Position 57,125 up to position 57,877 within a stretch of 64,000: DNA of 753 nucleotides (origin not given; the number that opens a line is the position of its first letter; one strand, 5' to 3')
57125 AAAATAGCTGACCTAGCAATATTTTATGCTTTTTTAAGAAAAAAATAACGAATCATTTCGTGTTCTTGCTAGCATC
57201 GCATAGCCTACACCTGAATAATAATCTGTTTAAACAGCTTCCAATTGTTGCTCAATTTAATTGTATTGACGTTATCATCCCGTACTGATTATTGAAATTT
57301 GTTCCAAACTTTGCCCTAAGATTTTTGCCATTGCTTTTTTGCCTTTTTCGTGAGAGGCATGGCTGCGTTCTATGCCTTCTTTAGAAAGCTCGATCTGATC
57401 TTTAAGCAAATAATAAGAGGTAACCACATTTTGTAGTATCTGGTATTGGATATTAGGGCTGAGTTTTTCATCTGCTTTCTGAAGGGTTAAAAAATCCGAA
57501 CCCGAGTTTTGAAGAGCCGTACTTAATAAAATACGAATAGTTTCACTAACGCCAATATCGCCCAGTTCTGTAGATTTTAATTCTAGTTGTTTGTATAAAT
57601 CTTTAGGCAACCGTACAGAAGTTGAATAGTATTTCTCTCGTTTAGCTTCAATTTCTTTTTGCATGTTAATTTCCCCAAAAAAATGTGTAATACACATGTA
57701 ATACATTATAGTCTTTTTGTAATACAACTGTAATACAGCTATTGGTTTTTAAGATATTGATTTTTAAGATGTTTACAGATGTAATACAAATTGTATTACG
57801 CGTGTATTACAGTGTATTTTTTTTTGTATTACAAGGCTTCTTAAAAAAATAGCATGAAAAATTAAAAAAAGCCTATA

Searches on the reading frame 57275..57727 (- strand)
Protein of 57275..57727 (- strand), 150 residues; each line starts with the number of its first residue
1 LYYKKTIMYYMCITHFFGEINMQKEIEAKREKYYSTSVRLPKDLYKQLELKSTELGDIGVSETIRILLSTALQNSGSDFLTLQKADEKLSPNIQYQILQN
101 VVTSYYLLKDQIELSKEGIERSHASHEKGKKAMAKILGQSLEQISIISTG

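Call 12: search_protein_families(library=pfam, proteins=[window:57275-57727:-], max_evalue=0.01)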
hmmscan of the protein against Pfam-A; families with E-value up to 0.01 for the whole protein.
window:57275-57727:- (150 aa): 1 family
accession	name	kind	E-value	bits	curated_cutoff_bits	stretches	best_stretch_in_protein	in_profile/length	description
PF01402.27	RHH_1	-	0.0019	18.5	20.5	1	36-72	2-37/39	Ribbon-helix-helix protein, copG family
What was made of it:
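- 57275..57664 (-): Ribbon-helix-helix protein, probably a relaxosome accessory factor or regulator, transcribed away from oriT. Weak Pfam RHH_1 hit (call 12).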

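Call 72: search_protein_families(library=phrogs, proteins=[window:57275-57727:-], max_evalue=0.001)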
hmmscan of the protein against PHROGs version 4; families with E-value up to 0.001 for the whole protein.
window:57275-57727:- (150 aa): 0 families
